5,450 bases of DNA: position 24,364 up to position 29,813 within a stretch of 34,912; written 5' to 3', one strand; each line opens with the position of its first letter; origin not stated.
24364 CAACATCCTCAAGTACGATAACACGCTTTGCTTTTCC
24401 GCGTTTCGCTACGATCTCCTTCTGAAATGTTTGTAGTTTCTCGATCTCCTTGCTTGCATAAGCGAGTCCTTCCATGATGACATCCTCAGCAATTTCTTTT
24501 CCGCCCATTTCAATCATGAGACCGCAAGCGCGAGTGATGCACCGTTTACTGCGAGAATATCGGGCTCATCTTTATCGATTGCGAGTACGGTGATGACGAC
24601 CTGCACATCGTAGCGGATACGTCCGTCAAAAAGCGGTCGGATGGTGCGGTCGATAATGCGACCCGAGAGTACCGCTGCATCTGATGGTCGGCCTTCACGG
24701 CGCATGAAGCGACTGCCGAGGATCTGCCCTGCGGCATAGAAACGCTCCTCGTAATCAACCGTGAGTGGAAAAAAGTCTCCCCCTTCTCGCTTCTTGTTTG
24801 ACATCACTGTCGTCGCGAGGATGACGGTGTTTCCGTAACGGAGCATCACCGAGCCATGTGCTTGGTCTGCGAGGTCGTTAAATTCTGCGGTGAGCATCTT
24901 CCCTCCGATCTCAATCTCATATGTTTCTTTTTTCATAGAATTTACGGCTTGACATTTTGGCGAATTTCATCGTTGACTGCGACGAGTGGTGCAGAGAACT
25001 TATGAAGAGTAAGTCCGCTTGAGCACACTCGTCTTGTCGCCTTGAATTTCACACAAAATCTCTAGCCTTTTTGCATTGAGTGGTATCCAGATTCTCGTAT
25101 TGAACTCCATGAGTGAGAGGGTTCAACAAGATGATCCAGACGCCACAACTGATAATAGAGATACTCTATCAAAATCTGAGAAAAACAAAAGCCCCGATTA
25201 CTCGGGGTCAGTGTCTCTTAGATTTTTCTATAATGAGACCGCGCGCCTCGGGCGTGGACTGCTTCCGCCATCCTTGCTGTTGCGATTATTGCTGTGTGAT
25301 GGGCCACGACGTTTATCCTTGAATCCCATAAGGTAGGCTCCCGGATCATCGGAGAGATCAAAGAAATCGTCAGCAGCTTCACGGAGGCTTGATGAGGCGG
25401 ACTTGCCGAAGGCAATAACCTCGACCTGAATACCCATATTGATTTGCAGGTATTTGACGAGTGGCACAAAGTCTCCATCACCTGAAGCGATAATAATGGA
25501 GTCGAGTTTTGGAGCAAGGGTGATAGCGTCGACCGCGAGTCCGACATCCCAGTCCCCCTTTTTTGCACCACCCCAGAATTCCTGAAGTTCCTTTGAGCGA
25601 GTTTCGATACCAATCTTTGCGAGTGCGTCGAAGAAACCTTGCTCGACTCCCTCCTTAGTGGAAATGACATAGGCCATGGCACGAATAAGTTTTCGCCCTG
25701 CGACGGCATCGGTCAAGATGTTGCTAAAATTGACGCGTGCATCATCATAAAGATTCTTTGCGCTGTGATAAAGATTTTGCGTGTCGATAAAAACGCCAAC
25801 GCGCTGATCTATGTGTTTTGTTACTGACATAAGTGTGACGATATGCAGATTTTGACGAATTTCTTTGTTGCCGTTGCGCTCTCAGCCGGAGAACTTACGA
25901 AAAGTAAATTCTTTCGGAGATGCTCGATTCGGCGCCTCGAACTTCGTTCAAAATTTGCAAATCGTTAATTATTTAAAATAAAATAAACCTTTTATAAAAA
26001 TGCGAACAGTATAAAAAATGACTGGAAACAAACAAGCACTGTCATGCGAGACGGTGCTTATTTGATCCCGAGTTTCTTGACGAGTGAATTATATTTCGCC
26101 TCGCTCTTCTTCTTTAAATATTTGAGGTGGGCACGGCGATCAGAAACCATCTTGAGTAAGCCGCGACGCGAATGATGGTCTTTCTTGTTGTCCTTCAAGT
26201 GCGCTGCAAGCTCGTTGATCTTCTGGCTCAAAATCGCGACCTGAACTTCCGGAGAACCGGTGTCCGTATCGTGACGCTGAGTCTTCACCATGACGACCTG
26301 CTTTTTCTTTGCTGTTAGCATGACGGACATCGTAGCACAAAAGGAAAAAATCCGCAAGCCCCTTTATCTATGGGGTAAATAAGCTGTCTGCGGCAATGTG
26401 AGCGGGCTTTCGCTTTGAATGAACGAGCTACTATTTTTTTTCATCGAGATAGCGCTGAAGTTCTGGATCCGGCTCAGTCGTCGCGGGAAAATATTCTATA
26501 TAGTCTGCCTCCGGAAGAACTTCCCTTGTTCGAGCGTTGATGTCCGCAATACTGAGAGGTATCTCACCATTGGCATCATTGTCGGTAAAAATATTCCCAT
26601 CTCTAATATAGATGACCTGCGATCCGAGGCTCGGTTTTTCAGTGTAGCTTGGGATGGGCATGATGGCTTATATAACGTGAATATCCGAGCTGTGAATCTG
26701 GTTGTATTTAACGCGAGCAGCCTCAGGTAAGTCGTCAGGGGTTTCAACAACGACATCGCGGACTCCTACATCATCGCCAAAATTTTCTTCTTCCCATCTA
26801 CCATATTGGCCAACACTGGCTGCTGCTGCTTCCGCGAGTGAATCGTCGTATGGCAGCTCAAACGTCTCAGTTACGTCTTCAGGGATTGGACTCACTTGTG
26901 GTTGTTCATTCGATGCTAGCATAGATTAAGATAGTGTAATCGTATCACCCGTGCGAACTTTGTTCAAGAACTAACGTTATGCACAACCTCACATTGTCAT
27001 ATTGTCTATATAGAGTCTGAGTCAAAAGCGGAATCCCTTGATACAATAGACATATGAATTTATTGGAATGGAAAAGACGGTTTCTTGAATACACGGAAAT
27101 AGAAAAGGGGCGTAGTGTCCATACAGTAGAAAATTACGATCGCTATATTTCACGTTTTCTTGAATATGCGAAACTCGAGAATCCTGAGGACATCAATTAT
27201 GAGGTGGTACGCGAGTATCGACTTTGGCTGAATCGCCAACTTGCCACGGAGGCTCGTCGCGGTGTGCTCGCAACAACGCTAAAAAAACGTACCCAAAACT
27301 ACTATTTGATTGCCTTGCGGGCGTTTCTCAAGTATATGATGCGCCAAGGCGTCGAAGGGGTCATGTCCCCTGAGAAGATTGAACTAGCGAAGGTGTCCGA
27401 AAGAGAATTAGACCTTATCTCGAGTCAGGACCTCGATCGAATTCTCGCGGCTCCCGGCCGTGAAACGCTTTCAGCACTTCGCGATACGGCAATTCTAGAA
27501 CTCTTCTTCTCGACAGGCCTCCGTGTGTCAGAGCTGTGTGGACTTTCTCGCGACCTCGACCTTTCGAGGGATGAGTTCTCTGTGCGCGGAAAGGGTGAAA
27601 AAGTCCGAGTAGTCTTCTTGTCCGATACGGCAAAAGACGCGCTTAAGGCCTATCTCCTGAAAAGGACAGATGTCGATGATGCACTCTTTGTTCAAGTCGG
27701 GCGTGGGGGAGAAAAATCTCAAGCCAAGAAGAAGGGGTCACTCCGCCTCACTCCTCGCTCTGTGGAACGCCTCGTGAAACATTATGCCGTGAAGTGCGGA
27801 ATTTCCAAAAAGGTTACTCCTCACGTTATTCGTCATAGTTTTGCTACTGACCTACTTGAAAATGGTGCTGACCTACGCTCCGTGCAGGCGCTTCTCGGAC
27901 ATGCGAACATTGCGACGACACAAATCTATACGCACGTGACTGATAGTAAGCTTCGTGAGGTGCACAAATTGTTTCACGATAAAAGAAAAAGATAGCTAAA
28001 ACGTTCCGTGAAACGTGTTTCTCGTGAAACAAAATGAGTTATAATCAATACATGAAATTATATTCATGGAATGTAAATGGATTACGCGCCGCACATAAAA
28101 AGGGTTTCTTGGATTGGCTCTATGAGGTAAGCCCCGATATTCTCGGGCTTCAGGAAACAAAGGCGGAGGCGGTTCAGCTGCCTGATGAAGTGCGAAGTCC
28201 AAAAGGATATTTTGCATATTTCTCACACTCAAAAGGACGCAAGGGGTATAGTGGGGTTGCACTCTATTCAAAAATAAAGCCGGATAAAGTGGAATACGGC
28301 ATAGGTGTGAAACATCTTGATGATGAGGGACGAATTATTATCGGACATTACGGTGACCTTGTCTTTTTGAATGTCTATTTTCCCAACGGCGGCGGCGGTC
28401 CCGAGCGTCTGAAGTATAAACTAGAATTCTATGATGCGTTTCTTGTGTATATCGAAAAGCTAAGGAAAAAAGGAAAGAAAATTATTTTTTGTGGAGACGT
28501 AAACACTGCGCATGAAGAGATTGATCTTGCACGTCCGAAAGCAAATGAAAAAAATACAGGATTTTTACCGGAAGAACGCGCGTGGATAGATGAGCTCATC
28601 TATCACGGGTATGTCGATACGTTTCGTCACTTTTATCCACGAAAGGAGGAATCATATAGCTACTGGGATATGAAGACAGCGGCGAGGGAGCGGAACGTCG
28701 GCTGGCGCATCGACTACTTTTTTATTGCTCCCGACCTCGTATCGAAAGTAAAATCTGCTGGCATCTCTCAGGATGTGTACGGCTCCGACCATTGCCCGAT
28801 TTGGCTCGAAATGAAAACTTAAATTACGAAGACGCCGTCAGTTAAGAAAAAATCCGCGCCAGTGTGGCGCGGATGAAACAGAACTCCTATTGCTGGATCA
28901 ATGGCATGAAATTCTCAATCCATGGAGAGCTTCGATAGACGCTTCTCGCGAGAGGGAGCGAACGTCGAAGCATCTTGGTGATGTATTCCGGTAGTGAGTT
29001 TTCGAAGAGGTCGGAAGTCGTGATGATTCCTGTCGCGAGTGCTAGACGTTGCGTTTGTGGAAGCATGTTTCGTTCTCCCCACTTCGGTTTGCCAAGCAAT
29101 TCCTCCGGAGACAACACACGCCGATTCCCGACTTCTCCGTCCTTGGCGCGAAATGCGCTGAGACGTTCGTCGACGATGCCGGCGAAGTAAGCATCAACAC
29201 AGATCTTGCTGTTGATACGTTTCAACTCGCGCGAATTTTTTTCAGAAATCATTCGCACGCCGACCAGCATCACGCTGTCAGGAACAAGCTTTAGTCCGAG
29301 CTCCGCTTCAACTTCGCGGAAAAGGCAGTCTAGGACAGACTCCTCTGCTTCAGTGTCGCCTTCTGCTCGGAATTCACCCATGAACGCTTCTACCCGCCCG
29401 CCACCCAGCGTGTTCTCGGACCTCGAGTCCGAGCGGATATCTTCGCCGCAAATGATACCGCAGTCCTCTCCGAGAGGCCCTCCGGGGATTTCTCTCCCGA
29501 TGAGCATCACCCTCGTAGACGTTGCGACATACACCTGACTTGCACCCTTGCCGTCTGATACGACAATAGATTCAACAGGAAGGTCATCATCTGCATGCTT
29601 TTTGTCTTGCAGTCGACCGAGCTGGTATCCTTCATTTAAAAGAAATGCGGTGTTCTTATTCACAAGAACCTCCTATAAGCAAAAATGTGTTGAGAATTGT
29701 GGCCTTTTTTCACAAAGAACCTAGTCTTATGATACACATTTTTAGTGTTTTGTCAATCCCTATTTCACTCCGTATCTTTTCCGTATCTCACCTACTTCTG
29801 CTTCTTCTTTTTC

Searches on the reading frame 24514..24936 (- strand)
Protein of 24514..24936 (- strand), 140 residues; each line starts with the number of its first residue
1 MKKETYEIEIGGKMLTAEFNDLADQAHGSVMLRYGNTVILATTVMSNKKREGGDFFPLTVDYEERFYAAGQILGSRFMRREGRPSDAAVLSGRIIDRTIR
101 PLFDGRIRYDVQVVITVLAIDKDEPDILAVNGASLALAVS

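Call 66: search_protein_families(library=pfam, max_evalue=0.001, proteins=[window:24514-24936:-])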
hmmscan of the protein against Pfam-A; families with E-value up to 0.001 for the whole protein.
window:24514-24936:- (140 aa): 1 family
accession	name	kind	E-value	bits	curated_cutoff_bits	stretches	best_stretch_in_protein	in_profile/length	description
PF01138.27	RNase_PH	-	2.1e-26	93.3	25.5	1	14-139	4-126/130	3' exoribonuclease family, domain 1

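Call 77: find_encoding_contigs(protein=window:24514-24936:-, flank=3000, max_places=4)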
Protein window:24514-24936:- (140 aa): 3 contigs read that carry it; 1 place shown.
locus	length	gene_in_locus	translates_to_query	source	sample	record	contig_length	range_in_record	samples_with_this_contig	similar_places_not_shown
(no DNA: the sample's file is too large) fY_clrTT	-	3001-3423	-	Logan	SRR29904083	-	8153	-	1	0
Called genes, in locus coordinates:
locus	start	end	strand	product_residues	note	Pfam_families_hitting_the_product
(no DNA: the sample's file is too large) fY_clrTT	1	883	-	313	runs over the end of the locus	PF02899:Phage_int_SAM_1, PF13102:Phage_int_SAM_5 (weak), PF13495:Phage_int_SAM_4 (faint), PF00589:Phage_integrase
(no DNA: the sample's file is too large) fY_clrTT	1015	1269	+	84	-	-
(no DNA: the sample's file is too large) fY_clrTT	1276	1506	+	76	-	-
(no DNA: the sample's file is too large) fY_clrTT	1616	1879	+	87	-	PF00312:Ribosomal_S15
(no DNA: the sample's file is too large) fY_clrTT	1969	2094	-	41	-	-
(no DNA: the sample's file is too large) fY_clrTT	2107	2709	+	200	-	PF01936:NYN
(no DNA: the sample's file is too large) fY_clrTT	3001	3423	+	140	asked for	PF01138:RNase_PH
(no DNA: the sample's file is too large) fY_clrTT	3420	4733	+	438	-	?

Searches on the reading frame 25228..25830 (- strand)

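Call 66: search_protein_families(library=pfam, max_evalue=0.001, proteins=[window:25228-25830:-])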
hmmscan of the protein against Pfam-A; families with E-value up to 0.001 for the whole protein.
window:25228-25830:- (200 aa): 1 family
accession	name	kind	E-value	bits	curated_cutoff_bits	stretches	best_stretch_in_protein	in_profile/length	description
PF01936.24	NYN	-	2.4e-35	122.6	24.2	1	10-159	1-144/145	NYN domain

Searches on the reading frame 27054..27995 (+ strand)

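Call 66: search_protein_families(library=pfam, max_evalue=0.001, proteins=[window:27054-27995:+])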
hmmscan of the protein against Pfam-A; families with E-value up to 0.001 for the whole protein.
window:27054-27995:+ (313 aa): 4 families
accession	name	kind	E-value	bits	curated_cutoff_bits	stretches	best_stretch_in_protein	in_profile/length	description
PF00589.27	Phage_integrase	-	2.2e-40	138.7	27.1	1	123-297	4-170/172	Phage integrase family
PF02899.23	Phage_int_SAM_1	-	8.6e-11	42.4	22.3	1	9-99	3-83/83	Phage integrase, N-terminal SAM-like domain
PF13495.12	Phage_int_SAM_4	-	2.3e-07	31.5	27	0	9-61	4-55/85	Phage integrase, N-terminal SAM-like domain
PF13102.12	Phage_int_SAM_5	-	2.4e-07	31.5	22.3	1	10-100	9-87/98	Phage integrase SAM-like domain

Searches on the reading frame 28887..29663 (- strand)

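Call 66: search_protein_families(library=pfam, max_evalue=0.001, proteins=[window:28887-29663:-])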
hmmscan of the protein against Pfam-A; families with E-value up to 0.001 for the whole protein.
window:28887-29663:- (258 aa): 1 family
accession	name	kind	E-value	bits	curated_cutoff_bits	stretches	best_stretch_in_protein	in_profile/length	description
PF00293.34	NUDIX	-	0.00017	22.1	21.1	1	102-201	36-131/134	NUDIX domain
